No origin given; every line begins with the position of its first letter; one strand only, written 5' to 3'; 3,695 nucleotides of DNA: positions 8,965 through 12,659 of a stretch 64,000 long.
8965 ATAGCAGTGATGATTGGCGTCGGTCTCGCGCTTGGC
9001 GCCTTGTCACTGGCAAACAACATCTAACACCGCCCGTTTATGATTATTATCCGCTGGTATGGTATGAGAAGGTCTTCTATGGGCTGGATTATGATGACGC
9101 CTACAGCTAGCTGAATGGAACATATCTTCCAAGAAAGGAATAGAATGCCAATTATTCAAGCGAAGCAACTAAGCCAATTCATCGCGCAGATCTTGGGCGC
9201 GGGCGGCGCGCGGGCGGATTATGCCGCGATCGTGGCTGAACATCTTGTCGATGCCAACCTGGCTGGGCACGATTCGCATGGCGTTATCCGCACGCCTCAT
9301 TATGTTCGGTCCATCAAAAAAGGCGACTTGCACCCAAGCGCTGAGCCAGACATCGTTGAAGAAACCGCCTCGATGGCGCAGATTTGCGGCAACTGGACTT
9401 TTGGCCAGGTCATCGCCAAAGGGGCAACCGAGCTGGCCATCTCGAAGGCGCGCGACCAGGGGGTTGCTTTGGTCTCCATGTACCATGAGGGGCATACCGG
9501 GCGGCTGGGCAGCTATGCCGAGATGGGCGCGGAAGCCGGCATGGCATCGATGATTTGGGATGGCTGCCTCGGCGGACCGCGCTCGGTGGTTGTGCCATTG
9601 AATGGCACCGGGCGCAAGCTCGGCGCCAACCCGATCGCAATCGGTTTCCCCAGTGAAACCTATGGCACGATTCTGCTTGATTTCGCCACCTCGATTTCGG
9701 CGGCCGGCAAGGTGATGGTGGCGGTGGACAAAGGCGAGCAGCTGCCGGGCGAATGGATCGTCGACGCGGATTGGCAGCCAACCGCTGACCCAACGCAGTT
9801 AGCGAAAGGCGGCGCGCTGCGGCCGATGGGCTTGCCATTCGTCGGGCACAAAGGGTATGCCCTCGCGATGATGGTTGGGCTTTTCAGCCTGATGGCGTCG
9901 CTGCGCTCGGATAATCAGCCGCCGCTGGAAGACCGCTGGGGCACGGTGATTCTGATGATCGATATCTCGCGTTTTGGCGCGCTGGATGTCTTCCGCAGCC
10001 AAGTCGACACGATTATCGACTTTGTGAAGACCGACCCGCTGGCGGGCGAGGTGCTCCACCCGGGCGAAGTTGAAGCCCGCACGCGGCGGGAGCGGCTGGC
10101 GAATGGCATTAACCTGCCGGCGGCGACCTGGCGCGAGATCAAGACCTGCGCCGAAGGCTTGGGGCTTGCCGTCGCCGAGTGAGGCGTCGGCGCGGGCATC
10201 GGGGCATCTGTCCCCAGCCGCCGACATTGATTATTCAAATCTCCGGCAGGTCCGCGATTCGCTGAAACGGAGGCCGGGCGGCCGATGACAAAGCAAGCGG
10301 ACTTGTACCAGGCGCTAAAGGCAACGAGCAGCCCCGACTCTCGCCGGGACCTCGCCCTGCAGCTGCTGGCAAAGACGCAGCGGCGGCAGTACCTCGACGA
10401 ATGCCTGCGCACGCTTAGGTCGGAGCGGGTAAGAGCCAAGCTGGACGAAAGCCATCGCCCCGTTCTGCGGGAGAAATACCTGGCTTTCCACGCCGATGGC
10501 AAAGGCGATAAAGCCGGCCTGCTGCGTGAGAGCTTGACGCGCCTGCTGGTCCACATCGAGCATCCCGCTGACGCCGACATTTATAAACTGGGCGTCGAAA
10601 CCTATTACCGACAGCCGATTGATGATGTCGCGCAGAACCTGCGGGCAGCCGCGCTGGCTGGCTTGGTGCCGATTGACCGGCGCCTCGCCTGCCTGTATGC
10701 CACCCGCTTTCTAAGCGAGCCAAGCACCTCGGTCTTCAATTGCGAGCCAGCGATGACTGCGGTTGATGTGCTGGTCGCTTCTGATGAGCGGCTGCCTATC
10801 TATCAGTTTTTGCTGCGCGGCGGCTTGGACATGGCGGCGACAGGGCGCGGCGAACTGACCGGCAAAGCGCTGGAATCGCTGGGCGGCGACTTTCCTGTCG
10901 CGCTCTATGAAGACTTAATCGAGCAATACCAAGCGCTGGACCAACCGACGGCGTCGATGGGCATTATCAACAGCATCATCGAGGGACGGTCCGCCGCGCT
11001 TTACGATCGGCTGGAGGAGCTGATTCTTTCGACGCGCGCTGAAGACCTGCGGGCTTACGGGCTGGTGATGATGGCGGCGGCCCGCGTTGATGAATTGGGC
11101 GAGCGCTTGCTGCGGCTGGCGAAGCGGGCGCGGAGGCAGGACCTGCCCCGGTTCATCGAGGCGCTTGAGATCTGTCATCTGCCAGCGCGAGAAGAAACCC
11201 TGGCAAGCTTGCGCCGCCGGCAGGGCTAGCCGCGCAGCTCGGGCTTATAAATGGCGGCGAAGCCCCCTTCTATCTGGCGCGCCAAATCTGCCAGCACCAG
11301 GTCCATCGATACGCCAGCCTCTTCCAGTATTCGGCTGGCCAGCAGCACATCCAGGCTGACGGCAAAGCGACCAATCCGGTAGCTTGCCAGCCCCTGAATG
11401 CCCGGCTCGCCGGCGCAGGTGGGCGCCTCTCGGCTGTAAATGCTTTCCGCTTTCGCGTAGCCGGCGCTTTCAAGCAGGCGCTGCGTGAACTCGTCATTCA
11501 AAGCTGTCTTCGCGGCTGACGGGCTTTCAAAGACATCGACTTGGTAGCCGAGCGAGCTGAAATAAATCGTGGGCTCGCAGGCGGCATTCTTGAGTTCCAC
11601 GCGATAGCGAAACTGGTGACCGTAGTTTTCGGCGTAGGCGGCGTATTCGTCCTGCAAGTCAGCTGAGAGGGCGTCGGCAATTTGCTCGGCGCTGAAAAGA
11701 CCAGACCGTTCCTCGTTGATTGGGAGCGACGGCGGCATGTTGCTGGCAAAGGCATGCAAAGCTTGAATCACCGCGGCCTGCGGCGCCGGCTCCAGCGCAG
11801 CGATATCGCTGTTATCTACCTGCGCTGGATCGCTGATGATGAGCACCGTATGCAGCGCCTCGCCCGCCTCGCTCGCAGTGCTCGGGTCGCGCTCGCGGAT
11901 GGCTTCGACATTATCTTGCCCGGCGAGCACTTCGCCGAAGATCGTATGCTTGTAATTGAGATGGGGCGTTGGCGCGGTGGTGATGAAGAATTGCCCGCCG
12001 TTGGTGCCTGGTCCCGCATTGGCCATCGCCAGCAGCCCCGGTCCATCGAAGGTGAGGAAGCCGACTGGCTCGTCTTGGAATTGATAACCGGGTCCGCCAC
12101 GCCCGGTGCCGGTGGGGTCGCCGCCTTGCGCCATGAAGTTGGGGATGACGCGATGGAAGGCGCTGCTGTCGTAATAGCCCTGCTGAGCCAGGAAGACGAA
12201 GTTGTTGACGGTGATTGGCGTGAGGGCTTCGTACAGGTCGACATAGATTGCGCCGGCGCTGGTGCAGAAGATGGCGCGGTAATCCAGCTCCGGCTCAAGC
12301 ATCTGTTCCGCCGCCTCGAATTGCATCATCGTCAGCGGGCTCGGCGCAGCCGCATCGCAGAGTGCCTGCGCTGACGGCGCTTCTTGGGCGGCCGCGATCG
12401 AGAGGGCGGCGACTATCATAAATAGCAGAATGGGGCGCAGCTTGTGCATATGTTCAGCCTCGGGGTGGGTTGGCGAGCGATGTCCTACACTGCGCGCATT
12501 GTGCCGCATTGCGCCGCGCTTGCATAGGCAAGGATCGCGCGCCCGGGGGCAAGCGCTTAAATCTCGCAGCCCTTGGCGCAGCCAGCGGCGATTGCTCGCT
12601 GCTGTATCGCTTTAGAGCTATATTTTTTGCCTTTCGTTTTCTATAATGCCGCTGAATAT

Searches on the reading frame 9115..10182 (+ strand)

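Call 59: search_protein_families(library=pfam, proteins=[window:9115-10182:+])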
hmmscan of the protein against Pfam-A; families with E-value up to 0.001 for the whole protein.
window:9115-10182:+ (355 aa): 1 family
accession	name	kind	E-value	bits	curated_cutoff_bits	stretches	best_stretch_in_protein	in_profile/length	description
PF02615.19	Ldh_2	-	2.5e-93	313.3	38.8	1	14-343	1-333/333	Malate/L-lactate dehydrogenase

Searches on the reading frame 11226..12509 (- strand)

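Call 59: search_protein_families(library=pfam, proteins=[window:11226-12509:-])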
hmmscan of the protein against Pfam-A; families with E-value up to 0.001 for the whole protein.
window:11226-12509:- (427 aa): 1 family
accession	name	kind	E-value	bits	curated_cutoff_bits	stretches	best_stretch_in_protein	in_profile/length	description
PF00160.26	Pro_isomerase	-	1.3e-41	142.9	21.7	1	83-216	6-146/159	Cyclophilin type peptidyl-prolyl cis-trans isomerase/CLD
